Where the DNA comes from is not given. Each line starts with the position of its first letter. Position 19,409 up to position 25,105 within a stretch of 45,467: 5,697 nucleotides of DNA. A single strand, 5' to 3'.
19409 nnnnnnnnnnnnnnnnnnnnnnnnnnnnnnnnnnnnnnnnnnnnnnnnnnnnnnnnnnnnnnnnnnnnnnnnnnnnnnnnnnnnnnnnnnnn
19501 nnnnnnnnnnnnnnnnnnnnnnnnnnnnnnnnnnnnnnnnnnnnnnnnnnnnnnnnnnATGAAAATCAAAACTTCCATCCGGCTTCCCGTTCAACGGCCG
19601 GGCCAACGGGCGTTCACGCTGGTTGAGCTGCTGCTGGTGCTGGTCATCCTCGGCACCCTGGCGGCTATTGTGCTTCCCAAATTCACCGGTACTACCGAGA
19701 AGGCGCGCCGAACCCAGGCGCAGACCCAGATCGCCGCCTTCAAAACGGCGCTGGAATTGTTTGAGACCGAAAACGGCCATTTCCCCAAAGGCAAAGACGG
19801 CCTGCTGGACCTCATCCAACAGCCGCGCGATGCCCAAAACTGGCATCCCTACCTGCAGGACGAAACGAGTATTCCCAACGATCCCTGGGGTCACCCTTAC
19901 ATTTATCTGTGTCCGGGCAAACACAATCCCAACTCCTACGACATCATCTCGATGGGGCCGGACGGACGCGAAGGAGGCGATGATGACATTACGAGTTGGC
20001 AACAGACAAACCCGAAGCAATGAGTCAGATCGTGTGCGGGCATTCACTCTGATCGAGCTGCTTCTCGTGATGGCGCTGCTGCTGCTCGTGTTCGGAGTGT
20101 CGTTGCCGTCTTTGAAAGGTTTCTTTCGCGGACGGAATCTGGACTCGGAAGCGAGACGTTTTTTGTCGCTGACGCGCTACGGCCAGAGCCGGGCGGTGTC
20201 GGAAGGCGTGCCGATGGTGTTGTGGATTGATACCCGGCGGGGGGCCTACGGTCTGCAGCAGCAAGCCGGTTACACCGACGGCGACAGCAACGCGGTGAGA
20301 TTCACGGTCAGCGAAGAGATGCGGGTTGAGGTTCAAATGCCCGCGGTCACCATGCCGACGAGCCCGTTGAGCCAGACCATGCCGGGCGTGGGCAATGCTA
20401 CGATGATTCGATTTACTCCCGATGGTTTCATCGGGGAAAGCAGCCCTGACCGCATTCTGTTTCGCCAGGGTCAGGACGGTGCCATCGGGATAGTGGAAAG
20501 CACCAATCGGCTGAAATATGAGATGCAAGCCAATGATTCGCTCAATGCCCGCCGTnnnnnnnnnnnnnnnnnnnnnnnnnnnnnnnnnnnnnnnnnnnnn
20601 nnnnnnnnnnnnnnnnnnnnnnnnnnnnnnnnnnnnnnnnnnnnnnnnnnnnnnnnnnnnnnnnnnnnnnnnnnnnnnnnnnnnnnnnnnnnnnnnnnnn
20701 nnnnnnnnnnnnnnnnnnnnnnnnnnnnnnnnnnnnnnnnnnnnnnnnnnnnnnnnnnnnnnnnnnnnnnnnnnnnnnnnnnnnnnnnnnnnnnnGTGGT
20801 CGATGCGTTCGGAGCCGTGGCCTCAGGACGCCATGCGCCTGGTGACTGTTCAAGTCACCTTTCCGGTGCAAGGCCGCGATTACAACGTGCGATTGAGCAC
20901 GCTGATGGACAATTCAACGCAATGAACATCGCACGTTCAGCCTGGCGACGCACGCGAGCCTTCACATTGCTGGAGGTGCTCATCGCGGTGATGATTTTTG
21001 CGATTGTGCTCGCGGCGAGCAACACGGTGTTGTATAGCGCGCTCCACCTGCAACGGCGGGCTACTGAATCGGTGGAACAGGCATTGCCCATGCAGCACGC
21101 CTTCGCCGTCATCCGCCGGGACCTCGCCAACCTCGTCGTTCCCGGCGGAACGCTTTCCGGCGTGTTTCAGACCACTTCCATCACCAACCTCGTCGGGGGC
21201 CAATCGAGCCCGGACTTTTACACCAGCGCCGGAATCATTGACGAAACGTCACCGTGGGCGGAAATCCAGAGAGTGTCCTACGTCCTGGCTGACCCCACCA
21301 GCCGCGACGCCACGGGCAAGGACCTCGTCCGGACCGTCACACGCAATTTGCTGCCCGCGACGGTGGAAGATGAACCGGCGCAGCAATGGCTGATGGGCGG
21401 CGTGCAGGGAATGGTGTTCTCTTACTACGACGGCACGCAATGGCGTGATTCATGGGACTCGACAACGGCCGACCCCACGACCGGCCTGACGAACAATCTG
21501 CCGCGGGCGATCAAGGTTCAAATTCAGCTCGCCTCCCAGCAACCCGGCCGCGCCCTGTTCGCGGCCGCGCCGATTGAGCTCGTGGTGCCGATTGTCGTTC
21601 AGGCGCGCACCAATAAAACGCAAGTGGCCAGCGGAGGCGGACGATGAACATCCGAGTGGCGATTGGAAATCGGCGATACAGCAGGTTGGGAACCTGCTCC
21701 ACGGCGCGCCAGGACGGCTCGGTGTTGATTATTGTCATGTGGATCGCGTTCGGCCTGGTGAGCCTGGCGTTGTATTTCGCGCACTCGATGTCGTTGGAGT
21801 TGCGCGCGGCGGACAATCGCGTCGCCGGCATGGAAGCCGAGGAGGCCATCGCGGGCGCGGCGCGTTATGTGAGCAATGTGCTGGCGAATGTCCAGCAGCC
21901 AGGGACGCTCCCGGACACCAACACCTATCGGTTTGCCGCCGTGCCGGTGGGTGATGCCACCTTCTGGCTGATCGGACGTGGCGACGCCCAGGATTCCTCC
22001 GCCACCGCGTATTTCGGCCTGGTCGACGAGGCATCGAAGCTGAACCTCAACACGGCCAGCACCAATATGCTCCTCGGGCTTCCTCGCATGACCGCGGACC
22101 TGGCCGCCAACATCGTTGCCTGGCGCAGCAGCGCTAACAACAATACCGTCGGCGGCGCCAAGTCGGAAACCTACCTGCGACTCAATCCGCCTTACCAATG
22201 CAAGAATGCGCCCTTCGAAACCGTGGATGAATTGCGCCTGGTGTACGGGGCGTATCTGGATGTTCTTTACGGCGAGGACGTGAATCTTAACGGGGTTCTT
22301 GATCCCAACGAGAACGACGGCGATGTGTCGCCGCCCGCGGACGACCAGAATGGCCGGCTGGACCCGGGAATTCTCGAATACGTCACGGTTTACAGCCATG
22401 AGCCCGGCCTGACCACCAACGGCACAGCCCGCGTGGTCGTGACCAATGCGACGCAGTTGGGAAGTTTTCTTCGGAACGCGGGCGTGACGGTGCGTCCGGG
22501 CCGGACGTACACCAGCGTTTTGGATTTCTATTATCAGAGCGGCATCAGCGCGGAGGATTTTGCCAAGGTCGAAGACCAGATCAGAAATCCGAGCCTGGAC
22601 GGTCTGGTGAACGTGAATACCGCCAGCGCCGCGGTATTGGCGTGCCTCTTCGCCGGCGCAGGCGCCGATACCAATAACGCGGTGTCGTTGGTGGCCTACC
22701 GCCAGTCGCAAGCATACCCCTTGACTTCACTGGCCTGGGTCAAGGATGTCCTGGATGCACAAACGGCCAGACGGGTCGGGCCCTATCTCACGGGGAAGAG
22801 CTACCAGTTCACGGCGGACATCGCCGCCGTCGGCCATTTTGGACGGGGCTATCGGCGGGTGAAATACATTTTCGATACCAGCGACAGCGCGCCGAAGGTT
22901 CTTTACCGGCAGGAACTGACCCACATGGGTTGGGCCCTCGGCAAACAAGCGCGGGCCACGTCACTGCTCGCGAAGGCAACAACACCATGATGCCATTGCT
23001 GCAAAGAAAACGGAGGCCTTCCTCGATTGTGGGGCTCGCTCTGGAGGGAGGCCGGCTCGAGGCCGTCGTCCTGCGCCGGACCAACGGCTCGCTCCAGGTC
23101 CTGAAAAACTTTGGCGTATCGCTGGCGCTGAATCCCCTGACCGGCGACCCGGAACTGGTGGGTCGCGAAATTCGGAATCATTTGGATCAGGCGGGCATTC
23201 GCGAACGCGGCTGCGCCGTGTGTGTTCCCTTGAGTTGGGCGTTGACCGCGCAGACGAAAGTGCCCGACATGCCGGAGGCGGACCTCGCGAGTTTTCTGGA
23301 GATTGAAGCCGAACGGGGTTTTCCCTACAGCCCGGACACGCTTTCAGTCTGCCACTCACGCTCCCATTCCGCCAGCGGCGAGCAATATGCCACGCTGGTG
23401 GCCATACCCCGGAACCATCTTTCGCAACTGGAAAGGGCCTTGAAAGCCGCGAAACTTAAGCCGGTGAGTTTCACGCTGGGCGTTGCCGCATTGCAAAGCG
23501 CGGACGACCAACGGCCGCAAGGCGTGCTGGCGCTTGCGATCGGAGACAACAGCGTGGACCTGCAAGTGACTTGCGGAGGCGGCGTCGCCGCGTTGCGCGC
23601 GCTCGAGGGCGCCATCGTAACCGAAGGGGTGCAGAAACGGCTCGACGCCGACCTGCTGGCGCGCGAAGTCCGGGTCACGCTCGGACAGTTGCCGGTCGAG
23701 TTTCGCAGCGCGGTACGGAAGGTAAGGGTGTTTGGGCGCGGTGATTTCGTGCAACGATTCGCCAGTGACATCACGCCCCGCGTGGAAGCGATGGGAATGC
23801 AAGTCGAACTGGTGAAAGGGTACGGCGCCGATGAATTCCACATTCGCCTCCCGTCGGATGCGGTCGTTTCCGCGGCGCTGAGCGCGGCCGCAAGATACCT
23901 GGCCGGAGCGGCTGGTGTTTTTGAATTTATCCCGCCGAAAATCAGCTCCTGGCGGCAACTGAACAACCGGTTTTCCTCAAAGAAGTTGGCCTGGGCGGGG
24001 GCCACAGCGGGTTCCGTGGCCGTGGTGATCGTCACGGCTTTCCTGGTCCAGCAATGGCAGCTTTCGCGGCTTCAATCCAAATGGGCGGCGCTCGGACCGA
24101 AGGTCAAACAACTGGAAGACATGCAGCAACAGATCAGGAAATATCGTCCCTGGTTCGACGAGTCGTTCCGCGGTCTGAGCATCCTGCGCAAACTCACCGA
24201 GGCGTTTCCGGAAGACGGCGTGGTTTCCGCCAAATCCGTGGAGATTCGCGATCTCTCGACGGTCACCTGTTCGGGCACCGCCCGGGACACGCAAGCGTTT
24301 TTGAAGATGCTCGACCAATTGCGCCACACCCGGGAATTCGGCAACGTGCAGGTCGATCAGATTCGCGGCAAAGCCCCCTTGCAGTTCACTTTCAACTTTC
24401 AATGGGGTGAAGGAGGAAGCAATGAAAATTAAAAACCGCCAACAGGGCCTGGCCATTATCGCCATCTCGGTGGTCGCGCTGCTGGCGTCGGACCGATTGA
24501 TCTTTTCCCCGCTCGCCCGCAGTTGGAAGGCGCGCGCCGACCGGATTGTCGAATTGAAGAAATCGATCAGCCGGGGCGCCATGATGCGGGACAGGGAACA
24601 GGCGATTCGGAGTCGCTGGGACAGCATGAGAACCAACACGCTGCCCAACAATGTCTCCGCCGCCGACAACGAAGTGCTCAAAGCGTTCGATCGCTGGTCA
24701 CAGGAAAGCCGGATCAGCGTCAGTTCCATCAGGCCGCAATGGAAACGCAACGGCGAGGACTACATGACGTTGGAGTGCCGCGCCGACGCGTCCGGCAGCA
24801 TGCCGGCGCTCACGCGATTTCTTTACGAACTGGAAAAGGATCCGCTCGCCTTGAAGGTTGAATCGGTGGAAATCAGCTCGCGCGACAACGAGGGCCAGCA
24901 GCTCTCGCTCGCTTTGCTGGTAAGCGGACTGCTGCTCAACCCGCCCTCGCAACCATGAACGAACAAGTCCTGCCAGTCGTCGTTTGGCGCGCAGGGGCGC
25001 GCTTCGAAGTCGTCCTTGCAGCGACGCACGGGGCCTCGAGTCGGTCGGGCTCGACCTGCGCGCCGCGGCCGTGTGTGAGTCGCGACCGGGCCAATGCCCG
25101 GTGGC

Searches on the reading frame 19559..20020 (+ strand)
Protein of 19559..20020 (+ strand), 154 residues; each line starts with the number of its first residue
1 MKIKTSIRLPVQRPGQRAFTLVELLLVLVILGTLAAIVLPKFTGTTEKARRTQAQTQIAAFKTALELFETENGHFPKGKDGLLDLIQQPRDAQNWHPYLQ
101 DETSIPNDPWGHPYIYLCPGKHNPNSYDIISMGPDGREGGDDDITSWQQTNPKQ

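Call 26: search_protein_families(library=pfam, proteins=[window:19559-20020:+], max_evalue=0.01)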
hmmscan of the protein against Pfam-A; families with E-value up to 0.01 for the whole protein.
window:19559-20020:+ (154 aa): 3 families
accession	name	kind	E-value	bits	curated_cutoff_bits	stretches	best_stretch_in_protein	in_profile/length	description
PF08334.16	T2SSG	-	1.2e-30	106.1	21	1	42-147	2-108/108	Type II secretion system (T2SS), protein G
PF07963.17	N_methyl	-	1.9e-07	30.8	21.2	1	15-39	3-27/27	Prokaryotic N-terminal methylation motif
PF16732.10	ComP_DUS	-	0.0059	17.9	27.3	1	40-82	1-44/87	Type IV minor pilin ComP, DNA uptake sequence receptor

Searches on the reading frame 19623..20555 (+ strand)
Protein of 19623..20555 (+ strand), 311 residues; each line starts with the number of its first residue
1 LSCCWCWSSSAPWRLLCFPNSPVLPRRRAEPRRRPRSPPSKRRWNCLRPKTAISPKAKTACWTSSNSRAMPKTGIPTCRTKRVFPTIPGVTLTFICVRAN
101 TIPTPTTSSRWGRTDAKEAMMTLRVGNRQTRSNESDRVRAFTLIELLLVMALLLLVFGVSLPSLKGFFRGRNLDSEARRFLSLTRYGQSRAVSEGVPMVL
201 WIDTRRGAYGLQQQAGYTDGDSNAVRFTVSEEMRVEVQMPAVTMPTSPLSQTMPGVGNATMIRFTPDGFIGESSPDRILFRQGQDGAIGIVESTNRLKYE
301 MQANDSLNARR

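Call 26: search_protein_families(library=pfam, proteins=[window:19623-20555:+], max_evalue=0.01)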
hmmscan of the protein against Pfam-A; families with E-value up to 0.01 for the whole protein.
window:19623-20555:+ (311 aa): 2 families
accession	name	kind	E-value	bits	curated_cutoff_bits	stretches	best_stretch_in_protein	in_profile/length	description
PF12019.13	GspH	-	2.7e-06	28.2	21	1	176-286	1-97/108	Type II transport protein GspH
PF07963.17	N_methyl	-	4e-05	23.4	21.2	1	137-159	3-25/27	Prokaryotic N-terminal methylation motif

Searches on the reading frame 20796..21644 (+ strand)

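Call 26: search_protein_families(library=pfam, proteins=[window:20796-21644:+], max_evalue=0.01)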
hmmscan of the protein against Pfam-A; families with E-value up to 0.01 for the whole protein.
window:20796-21644:+ (283 aa): 3 families
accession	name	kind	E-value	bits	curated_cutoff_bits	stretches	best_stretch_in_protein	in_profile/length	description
PF11612.13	T2SSJ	-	6.1e-13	49.7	28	1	149-254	48-139/140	Type II secretion system (T2SS), protein J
PF07963.17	N_methyl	-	5.8e-08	32.4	21.2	1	50-74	1-25/27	Prokaryotic N-terminal methylation motif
PF11992.13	TgpA_N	-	0.0077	15.7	30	0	205-262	239-298/333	TgpA N-terminal domain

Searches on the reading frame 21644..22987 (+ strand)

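Call 26: search_protein_families(library=pfam, proteins=[window:21644-22987:+], max_evalue=0.01)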
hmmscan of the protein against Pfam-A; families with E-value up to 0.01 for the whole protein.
window:21644-22987:+ (448 aa): 3 families
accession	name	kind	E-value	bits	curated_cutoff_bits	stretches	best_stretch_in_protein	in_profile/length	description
PF21687.3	T2SSK_1st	-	1.7e-10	42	26.2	1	144-202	30-89/107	Type II secretion system (T2SS), protein K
PF12836.13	HHH_3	-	5.9e-10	39.6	27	1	130-163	3-36/65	Helix-hairpin-helix motif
PF03934.19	T2SSK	-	1.2e-06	29.2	24.2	1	322-357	1-34/63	Type II secretion system (T2SS), protein K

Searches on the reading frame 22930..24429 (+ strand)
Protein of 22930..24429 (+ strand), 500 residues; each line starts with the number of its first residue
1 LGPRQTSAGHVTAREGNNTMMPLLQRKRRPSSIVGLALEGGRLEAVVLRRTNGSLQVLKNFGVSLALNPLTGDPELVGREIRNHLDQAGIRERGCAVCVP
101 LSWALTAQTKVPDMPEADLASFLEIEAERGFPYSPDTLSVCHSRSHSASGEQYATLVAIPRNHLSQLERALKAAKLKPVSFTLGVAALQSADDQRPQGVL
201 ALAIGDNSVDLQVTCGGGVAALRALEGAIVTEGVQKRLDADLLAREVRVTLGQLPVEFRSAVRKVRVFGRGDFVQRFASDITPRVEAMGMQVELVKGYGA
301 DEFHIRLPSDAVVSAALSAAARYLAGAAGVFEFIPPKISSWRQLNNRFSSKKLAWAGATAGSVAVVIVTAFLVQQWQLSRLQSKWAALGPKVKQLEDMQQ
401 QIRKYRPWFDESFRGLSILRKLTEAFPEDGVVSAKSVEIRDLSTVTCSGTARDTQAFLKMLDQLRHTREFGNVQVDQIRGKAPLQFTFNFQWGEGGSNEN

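Call 3: search_protein_families(library=pfam, proteins=[window:22930-24429:+], max_evalue=1)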
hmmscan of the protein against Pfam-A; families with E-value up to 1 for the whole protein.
window:22930-24429:+ (500 aa): 3 families
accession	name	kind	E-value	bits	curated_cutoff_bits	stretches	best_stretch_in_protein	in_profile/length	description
PF11104.14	PilM_2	-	7.3e-06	25.6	27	1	73-262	43-247/340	Type IV pilus assembly protein PilM;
PF05137.18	PilN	-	0.027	14.9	22.8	1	418-482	2-63/78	Fimbrial assembly protein (PilN)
PF25443.1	ANG-1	-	0.26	11.9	28.5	0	371-401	16-46/105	ANG-1-like domain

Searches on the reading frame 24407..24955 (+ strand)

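Call 3: search_protein_families(library=pfam, proteins=[window:24407-24955:+], max_evalue=1)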
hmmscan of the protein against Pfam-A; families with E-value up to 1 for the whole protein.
window:24407-24955:+ (183 aa): 3 families
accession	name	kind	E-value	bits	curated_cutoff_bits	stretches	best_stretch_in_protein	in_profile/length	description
PF10741.14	T2SSM_b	-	2.5e-05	24.5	21.7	1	82-175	11-110/111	Type II secretion system (T2SS), protein M subtype b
PF04350.18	PilO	-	0.026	15.1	22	1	60-170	28-136/145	Pilus assembly protein, PilO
PF11987.13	IF-2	-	0.068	13.5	27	1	99-154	6-61/117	Translation-initiation factor 2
